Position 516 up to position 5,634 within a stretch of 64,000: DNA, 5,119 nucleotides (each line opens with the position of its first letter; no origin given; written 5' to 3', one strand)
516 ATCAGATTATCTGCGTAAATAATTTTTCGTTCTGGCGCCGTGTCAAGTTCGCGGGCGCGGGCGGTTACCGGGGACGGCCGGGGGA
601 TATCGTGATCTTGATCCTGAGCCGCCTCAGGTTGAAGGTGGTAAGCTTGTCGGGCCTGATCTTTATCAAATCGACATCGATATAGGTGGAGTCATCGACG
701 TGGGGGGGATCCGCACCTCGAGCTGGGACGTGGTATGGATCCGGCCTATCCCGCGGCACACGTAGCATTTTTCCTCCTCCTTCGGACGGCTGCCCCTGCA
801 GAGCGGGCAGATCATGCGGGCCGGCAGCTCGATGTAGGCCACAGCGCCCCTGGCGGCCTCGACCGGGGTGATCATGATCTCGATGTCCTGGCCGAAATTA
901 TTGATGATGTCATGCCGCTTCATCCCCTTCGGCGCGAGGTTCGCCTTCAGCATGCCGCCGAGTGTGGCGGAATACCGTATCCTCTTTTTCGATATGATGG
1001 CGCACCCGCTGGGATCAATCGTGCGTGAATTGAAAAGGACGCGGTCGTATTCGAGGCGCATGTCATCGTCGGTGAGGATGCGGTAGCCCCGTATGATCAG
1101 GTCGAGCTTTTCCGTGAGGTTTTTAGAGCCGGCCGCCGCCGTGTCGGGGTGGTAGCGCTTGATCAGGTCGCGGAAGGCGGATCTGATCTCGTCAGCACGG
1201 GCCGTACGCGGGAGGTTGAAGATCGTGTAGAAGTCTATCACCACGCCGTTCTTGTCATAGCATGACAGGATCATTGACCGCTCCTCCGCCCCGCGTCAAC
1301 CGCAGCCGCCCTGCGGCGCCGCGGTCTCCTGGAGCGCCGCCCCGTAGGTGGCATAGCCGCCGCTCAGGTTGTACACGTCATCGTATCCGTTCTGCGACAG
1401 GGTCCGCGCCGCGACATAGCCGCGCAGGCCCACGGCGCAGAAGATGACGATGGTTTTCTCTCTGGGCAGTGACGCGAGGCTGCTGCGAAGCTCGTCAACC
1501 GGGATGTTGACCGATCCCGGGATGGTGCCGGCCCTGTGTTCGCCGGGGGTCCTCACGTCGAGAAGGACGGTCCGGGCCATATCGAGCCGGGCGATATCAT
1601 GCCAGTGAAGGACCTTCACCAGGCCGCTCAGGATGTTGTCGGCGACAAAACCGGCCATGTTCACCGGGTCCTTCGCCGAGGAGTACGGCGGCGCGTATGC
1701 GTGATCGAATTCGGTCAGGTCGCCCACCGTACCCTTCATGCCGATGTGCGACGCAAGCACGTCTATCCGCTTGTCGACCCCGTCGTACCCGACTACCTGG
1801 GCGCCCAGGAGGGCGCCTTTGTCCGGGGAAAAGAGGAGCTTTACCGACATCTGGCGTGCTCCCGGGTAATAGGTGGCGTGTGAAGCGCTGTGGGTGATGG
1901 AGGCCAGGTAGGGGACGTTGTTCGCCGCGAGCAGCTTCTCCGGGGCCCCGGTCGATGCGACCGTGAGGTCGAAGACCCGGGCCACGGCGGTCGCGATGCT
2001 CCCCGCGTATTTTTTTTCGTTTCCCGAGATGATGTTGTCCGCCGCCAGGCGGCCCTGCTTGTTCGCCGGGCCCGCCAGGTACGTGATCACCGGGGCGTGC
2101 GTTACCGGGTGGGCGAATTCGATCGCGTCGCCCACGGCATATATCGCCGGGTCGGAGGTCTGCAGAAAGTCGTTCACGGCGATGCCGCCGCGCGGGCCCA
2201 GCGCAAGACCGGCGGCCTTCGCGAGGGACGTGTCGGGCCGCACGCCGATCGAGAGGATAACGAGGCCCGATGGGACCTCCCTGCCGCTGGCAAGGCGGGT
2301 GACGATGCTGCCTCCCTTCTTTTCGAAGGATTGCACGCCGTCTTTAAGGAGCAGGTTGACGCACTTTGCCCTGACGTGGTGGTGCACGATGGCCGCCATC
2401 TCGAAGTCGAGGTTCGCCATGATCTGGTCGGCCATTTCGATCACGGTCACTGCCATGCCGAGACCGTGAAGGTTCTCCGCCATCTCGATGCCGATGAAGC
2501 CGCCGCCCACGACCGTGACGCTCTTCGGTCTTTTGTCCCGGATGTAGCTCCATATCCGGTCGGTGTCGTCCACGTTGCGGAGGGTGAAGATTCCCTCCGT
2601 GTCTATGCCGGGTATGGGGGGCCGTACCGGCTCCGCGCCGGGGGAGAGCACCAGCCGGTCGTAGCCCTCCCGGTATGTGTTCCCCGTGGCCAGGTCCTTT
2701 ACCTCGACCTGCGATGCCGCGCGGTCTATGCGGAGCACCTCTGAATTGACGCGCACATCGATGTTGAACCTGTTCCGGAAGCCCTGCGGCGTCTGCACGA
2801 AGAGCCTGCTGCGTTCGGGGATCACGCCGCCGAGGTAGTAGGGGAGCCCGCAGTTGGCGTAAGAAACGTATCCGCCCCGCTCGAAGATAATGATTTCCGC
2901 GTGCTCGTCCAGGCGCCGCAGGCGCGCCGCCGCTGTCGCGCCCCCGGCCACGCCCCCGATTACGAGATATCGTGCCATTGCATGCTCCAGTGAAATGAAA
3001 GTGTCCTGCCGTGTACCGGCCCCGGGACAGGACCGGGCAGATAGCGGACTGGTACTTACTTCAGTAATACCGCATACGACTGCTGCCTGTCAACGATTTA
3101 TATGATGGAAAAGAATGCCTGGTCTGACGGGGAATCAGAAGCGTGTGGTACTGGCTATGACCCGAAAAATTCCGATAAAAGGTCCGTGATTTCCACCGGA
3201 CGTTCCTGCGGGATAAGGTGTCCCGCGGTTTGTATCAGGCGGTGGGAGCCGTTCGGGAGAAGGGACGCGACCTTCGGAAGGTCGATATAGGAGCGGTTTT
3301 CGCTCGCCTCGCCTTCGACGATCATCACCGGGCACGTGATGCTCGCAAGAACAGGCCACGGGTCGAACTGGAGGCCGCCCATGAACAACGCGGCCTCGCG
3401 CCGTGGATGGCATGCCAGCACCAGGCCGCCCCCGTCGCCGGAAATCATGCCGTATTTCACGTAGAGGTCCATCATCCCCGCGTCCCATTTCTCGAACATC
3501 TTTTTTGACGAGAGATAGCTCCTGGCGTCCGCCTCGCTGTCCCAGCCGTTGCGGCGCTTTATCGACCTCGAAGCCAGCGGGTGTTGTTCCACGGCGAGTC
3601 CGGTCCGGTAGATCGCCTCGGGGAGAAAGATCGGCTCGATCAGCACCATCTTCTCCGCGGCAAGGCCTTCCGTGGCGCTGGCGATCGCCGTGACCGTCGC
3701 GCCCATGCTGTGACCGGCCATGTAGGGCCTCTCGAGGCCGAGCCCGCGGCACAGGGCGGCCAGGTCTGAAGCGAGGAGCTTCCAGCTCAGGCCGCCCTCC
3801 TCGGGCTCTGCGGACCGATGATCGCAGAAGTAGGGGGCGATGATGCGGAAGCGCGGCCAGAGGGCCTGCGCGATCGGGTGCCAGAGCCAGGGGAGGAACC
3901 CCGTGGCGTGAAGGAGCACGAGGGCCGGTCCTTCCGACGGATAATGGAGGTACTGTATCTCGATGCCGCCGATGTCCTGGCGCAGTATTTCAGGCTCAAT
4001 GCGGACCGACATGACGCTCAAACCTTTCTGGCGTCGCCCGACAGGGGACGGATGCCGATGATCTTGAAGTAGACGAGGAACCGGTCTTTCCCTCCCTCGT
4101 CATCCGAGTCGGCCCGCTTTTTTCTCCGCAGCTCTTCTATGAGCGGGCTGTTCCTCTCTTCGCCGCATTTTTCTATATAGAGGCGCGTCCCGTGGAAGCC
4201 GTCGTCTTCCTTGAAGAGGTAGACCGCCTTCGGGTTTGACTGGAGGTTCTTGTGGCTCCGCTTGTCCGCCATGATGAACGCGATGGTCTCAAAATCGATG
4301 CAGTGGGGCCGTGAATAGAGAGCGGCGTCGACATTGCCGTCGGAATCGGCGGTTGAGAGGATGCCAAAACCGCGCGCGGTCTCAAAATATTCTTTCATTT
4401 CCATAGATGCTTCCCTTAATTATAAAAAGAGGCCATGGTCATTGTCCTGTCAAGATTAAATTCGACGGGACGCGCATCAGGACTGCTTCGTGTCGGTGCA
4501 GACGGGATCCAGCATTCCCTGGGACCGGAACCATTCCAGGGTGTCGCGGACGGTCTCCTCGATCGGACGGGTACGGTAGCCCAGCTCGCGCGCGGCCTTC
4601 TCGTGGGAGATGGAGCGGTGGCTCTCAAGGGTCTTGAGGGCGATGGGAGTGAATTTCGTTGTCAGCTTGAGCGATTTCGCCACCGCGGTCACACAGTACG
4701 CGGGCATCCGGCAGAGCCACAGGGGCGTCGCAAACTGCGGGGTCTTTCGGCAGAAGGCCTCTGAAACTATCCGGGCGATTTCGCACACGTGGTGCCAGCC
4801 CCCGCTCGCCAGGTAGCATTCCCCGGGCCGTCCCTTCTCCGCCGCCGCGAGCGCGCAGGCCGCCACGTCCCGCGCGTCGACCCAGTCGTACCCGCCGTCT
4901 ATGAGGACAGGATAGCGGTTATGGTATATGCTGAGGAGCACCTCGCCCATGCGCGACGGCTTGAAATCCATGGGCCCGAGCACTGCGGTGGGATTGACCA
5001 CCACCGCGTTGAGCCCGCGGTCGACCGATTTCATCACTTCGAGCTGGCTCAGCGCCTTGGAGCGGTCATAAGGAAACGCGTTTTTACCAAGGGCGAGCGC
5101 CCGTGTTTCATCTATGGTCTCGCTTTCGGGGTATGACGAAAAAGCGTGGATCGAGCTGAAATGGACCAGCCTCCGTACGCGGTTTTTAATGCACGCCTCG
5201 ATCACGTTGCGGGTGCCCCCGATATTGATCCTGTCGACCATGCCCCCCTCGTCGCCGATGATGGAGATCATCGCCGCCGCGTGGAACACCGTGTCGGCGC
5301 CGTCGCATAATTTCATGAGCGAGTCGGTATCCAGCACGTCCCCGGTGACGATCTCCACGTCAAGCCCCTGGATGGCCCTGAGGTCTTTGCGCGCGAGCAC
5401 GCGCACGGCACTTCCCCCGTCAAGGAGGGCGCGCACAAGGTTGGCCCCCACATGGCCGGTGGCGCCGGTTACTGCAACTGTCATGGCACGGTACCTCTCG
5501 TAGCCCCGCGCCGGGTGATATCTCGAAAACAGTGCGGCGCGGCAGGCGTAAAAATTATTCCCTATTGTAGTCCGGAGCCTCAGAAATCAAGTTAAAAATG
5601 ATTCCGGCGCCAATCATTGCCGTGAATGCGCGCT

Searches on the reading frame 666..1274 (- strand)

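Call 64: search_protein_families(library=pfam, proteins=[window:666-1274:-], max_evalue=0.00001)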
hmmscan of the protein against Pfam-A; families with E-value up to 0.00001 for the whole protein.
window:666-1274:- (202 aa): 1 family
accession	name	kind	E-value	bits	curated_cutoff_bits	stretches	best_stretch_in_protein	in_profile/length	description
PF00226.36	DnaJ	-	4.2e-14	52.8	27.8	1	14-77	1-63/63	DnaJ domain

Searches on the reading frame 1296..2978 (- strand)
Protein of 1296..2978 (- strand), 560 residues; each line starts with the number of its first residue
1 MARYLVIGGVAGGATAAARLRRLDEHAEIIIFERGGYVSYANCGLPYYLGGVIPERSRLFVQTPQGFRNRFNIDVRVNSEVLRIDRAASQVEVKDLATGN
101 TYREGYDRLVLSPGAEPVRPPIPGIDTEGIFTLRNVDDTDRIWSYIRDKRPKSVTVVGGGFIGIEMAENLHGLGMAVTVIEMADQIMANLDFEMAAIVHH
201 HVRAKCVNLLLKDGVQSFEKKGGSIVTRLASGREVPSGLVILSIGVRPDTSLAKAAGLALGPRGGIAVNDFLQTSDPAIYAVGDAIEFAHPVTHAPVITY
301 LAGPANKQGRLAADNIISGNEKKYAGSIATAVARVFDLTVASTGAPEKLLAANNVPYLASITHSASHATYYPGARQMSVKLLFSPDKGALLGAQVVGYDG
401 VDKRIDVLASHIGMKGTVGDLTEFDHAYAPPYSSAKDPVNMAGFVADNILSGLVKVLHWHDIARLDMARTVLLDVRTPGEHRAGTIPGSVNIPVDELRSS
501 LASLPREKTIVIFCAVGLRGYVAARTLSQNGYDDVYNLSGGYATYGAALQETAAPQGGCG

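Call 64: search_protein_families(library=pfam, proteins=[window:1296-2978:-], max_evalue=0.00001)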
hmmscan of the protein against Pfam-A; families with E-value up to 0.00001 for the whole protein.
window:1296-2978:- (560 aa): 5 families
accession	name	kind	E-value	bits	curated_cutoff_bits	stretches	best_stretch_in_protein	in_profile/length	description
PF07992.20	Pyr_redox_2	-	3.1e-61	207.8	26.1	1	3-286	2-277/291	Pyridine nucleotide-disulphide oxidoreductase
PF00070.33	Pyr_redox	-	6.4e-18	65.5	22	1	154-227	2-75/82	Pyridine nucleotide-disulphide oxidoreductase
PF00581.25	Rhodanese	-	7.1e-17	62.2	22.2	1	464-545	8-99/102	Rhodanese-like domain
PF02852.28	Pyr_redox_dim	-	2.5e-11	44.2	25.3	1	335-434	6-104/110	Pyridine nucleotide-disulphide oxidoreductase, dimerisation domain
PF13738.12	Pyr_redox_3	-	2.4e-07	30.8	30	1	69-282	92-304/305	Pyridine nucleotide-disulphide oxidoreductase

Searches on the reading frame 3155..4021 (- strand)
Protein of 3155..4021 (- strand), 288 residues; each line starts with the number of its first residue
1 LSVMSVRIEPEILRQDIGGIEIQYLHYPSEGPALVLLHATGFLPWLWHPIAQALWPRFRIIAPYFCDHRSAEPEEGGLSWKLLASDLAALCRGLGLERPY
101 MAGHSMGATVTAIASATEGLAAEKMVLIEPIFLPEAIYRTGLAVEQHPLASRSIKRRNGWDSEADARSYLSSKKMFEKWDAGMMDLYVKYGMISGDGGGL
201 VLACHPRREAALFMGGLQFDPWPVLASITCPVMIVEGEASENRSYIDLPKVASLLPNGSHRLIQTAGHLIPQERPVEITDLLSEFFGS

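Call 64: search_protein_families(library=pfam, proteins=[window:3155-4021:-], max_evalue=0.00001)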
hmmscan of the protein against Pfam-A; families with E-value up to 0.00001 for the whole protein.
window:3155-4021:- (288 aa): 2 families
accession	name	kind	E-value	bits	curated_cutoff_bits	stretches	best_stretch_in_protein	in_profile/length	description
PF12697.13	Abhydrolase_6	-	3.7e-13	51.1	26.3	1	34-278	1-214/217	Alpha/beta hydrolase family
PF00561.26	Abhydrolase_1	-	3.8e-07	30.5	25.8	1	32-132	1-103/245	alpha/beta hydrolase fold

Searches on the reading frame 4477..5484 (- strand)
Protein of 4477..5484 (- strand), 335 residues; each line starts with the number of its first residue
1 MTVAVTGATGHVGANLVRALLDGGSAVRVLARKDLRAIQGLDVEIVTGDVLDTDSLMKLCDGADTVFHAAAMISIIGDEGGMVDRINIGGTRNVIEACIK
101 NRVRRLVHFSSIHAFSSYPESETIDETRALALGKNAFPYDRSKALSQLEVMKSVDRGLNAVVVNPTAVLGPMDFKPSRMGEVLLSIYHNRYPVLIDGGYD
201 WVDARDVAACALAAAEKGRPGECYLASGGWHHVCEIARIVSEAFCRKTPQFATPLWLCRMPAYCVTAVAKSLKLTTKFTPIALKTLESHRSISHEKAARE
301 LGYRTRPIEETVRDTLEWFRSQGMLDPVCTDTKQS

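Call 64: search_protein_families(library=pfam, proteins=[window:4477-5484:-], max_evalue=0.00001)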
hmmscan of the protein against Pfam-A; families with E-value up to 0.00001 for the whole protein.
window:4477-5484:- (335 aa): 8 families
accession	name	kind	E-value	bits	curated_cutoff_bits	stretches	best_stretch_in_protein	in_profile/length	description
PF01370.27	Epimerase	-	1.9e-31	109.8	20.9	1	3-222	1-235/240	NAD dependent epimerase/dehydratase family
PF01073.25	3Beta_HSD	-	3.9e-24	85.6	22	1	4-174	1-187/280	3-beta hydroxysteroid dehydrogenase/isomerase family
PF13460.12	NAD_binding_10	-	1e-17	65.1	27.2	1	7-122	1-109/184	NAD(P)H-binding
PF07993.18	NAD_binding_4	-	4.4e-15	56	20.1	1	51-175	77-210/258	Male sterility protein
PF16363.11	GDP_Man_Dehyd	-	3.3e-14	53.5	27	1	5-314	2-331/332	GDP-mannose 4,6 dehydratase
PF05368.20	NmrA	-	6.8e-13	49.3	27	1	2-107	4-103/298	NmrA-like family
PF02719.21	Polysacc_synt_2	-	9.7e-11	41.8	20.2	1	3-113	1-130/293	Polysaccharide biosynthesis protein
PF04321.23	RmlD_sub_bind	-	9.4e-07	28.6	27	1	1-119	1-109/287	RmlD substrate binding domain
